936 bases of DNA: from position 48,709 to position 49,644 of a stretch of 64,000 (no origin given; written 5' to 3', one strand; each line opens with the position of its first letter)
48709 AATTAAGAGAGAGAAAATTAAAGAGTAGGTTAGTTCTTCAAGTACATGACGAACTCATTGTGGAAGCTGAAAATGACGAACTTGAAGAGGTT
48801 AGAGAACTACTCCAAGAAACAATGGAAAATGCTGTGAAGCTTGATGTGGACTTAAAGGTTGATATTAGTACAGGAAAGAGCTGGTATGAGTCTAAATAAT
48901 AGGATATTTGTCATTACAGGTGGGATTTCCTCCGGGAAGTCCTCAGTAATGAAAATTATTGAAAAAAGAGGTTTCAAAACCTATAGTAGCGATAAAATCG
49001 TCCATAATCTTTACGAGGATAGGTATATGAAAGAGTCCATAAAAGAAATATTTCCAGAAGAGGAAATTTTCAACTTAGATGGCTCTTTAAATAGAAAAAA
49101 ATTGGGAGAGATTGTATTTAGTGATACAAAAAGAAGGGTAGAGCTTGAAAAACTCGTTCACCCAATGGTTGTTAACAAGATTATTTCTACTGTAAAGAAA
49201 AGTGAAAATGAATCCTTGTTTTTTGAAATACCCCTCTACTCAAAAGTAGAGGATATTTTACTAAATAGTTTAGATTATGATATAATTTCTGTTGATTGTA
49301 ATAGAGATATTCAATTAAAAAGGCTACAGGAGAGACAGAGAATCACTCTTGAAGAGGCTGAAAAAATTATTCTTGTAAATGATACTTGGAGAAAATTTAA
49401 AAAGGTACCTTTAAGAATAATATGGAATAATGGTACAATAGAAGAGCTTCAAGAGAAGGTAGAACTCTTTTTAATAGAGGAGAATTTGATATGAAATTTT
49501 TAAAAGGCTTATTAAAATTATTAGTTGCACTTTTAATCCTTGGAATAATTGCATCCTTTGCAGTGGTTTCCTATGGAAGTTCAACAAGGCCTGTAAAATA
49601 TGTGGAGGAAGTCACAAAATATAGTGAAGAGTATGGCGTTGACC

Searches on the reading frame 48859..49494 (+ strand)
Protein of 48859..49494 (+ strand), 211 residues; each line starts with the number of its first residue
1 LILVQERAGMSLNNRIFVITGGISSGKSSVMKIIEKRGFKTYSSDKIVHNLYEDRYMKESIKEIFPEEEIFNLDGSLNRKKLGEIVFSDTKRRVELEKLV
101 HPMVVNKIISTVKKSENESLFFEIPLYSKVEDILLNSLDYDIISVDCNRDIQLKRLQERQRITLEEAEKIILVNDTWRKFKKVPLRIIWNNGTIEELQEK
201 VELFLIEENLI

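Call 70: find_homologous_proteins(query=window:48859-49494:+, max_evalue=1e-20)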
Query window:48859-49494:+ (211 aa): 34 proteins with E <= 1e-20 among 327 candidates.
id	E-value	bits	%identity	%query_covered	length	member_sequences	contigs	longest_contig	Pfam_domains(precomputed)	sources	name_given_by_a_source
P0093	1.2e-121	421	100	96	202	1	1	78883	PF01121.27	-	-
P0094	4.5e-88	312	73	96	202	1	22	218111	PF01121.27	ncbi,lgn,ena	-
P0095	6.8e-59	217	51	96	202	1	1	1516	PF01121.27,PF13238.13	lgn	-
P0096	9.4e-59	216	52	96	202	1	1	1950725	PF01121.27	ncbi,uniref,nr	ncbi:dephospho-CoA kinase [Mediannikoviicoccus vaginalis]|uniref:dephospho-CoA kinase n=1 Tax=Median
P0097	1.6e-58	216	52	96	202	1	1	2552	PF01121.27,PF13238.13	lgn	-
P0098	2.3e-58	215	51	96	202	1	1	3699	PF01121.27,PF13238.13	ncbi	-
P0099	4.7e-58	214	51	96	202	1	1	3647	PF01121.27,PF13238.13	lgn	-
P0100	5.6e-58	214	52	94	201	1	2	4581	PF01121.27,PF13238.13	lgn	-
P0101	6.2e-58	214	51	96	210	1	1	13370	PF01121.27,PF13238.13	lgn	-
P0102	7.4e-58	213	51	96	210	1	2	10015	PF01121.27,PF13238.13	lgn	-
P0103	8.4e-58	213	52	94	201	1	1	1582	PF01121.27,PF13238.13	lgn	-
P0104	8.4e-58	213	52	94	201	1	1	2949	PF01121.27,PF13238.13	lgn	-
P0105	8.6e-58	213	51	96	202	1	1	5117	PF01121.27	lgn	-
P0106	1.3e-57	213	52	94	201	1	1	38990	PF01121.27,PF13238.13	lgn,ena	-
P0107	1.5e-57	212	52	94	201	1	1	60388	PF01121.27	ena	-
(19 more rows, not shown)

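Call 71: find_encoding_contigs(protein=P0094, flank=8000, max_places=2)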
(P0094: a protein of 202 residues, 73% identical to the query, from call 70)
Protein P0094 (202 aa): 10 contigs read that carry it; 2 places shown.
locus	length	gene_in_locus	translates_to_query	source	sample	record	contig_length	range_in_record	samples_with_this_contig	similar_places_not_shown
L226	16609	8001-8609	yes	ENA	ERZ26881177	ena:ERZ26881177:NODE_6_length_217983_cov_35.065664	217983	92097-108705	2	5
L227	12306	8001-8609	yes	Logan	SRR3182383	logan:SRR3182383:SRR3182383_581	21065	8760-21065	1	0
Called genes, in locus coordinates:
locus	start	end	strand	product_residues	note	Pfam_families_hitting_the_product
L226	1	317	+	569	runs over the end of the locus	PF05524:PEP-utilisers_N, PF00391:PEP-utilizers, PF02896:PEP-utilizers_C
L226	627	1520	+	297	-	-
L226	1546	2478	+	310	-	PF00696:AA_kinase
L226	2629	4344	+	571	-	PF00199:Catalase, PF06628:Catalase-rel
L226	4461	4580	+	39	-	-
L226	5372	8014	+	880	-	PF02739:5_3_exonuc_N, PF01367:5_3_exonuc, PF01612:DNA_pol_A_exo1, PF22619:DNA_polI_exo1, PF00476:DNA_pol_A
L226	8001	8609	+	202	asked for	PF01121:CoaE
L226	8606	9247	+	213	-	PF01464:SLT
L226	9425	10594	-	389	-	PF14659:Phage_int_SAM_3 (weak), PF00589:Phage_integrase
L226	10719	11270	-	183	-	-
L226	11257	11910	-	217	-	PF01381:HTH_3, PF12844:HTH_19 (faint), PF13443:HTH_26, PF13560:HTH_31 (weak), PF00717:Peptidase_S24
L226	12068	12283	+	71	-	PF13443:HTH_26 (weak)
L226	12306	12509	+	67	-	-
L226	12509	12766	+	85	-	-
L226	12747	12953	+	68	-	-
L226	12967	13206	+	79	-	-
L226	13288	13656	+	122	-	-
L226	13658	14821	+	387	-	PF10926:DUF2800, PF12705:PDDEXK_1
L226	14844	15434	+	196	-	PF10991:Enc34_ssDNA-bd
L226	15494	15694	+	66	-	-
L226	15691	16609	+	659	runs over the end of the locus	PF00476:DNA_pol_A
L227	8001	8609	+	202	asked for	PF01121:CoaE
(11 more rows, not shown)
